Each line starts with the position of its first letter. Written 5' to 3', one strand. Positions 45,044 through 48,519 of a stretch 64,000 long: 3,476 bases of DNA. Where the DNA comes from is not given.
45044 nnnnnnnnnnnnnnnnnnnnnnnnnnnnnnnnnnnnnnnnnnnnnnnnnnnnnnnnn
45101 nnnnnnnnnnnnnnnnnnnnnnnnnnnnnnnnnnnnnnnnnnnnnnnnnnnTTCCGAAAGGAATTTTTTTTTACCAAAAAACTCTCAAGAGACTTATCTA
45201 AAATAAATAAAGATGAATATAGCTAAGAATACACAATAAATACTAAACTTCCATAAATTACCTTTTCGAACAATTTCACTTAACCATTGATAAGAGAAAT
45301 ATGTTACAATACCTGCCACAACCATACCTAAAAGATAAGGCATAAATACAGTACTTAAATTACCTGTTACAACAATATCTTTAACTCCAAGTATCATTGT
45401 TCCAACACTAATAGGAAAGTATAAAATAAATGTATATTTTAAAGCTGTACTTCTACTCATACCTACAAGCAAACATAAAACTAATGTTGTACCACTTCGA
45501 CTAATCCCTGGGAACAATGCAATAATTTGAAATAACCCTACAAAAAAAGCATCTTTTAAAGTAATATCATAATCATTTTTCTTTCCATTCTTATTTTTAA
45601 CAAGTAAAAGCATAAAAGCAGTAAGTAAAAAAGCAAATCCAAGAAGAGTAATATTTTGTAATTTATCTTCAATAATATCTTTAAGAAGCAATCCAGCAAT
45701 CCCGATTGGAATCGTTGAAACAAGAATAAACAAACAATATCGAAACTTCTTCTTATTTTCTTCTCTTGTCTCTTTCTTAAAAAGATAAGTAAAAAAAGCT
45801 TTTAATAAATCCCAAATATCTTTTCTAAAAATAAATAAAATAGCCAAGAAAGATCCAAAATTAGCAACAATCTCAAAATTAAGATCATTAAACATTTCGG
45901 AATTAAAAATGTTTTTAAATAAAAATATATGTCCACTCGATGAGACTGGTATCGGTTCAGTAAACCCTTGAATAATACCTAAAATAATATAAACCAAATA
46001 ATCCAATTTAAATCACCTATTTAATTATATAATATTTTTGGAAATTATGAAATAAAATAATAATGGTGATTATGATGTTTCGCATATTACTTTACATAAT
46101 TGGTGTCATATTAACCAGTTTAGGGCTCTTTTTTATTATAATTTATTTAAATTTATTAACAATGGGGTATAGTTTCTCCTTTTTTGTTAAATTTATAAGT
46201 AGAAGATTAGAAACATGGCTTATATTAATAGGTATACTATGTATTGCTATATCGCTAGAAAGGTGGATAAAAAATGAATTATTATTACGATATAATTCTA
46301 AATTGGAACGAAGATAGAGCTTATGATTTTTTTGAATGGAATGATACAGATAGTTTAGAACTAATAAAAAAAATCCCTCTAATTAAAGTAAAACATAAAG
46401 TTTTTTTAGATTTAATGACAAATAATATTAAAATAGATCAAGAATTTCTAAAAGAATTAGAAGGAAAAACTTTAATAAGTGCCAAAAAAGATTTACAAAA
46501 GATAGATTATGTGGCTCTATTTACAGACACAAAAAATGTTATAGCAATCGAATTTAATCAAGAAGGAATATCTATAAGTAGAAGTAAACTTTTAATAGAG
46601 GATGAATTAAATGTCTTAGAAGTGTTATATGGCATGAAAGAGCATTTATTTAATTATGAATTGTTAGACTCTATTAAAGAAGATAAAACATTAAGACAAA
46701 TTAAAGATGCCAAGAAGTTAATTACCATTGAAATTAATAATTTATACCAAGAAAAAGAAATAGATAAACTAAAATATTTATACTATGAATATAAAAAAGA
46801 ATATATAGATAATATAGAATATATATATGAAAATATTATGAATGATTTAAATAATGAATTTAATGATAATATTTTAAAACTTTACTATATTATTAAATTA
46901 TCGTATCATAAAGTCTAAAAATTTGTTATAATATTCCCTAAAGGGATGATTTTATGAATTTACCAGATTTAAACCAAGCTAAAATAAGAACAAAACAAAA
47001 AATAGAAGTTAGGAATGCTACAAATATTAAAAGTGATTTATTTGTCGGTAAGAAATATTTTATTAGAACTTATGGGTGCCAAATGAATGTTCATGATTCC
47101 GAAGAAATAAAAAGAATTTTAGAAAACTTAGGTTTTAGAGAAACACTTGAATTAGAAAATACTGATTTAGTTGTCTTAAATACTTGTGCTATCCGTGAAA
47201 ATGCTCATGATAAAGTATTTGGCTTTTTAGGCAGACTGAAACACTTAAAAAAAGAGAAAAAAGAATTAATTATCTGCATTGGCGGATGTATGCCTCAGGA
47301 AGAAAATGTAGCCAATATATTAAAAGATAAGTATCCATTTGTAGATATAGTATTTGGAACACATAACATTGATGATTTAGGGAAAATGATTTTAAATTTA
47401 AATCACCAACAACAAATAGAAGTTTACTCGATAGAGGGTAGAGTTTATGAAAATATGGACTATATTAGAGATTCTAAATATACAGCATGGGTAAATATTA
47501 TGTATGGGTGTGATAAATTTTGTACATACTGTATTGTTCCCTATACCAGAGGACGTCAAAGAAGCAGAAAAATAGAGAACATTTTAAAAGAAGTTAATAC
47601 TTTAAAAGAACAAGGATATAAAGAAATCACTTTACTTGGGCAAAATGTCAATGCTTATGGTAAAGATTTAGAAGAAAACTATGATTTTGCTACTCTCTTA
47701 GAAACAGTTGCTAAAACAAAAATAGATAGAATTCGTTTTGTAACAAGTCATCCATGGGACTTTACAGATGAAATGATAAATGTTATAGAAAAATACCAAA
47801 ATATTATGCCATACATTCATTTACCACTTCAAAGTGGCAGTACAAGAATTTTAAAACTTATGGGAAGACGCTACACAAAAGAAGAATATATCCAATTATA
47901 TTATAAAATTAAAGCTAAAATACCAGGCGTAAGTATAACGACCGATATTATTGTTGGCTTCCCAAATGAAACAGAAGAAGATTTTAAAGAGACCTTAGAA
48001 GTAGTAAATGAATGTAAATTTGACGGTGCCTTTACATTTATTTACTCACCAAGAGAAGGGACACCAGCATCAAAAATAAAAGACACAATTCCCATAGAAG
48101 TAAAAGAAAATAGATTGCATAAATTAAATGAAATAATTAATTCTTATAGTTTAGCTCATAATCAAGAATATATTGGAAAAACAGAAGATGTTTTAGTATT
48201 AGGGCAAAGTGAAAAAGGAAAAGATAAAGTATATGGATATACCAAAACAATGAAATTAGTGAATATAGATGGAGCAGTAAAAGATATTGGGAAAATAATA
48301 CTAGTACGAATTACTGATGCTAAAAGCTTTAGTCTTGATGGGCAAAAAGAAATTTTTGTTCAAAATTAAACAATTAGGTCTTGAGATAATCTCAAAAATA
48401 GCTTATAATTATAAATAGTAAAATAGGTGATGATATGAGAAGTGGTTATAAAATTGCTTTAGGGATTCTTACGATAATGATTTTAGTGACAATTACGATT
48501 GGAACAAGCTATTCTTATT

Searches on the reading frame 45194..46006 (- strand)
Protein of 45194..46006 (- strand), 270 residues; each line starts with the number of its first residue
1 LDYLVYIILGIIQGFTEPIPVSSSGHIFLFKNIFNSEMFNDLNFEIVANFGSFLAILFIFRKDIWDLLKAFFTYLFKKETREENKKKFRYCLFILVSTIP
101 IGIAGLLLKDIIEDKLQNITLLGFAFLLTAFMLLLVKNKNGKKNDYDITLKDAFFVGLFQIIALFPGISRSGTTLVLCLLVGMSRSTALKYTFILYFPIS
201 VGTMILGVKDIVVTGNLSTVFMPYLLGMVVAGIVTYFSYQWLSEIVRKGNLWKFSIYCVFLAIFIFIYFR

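Call 6: search_protein_families(library=pfam, proteins=[window:45194-46006:-])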
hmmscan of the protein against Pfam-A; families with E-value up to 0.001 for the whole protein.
window:45194-46006:- (270 aa): 1 family
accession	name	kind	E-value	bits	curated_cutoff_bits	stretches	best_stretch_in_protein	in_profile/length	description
PF02673.24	BacA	-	2.8e-73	247.2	33.4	1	7-263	2-256/257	Bacitracin resistance protein BacA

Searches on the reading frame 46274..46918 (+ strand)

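Call 6: search_protein_families(library=pfam, proteins=[window:46274-46918:+])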
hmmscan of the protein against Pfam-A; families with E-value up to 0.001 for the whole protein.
window:46274-46918:+ (214 aa): 1 family
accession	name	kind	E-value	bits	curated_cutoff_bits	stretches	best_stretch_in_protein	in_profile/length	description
PF12227.13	DUF3603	-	5.4e-09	36.1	23.7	1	30-195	1-178/214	Protein of unknown function (DUF3603)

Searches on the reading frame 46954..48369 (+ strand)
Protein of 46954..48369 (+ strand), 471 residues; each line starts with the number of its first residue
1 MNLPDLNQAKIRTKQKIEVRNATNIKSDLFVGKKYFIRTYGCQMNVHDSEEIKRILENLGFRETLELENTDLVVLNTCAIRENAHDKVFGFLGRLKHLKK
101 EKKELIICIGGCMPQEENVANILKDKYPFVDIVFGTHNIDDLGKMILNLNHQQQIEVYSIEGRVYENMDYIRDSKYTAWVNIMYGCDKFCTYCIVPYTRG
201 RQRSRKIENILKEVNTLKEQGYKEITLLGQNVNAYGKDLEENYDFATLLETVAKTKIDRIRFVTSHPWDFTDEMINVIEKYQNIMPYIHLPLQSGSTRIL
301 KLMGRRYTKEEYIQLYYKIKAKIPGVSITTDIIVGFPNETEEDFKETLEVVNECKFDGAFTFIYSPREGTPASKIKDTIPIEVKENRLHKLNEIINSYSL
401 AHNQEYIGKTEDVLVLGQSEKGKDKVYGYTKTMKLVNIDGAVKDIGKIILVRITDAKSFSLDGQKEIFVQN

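Call 6: search_protein_families(library=pfam, proteins=[window:46954-48369:+])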
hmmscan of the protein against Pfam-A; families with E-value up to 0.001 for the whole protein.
window:46954-48369:+ (471 aa): 3 families
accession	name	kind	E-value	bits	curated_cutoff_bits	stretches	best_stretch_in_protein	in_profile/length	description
PF04055.27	Radical_SAM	-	2e-30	106.6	29.5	1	180-349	1-164/166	Radical SAM superfamily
PF00919.26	UPF0004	-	4.7e-27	94.3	27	1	34-135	1-98/98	Uncharacterized protein family UPF0004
PF01938.26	TRAM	-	5.4e-11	42.6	21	1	404-464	1-59/61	TRAM domain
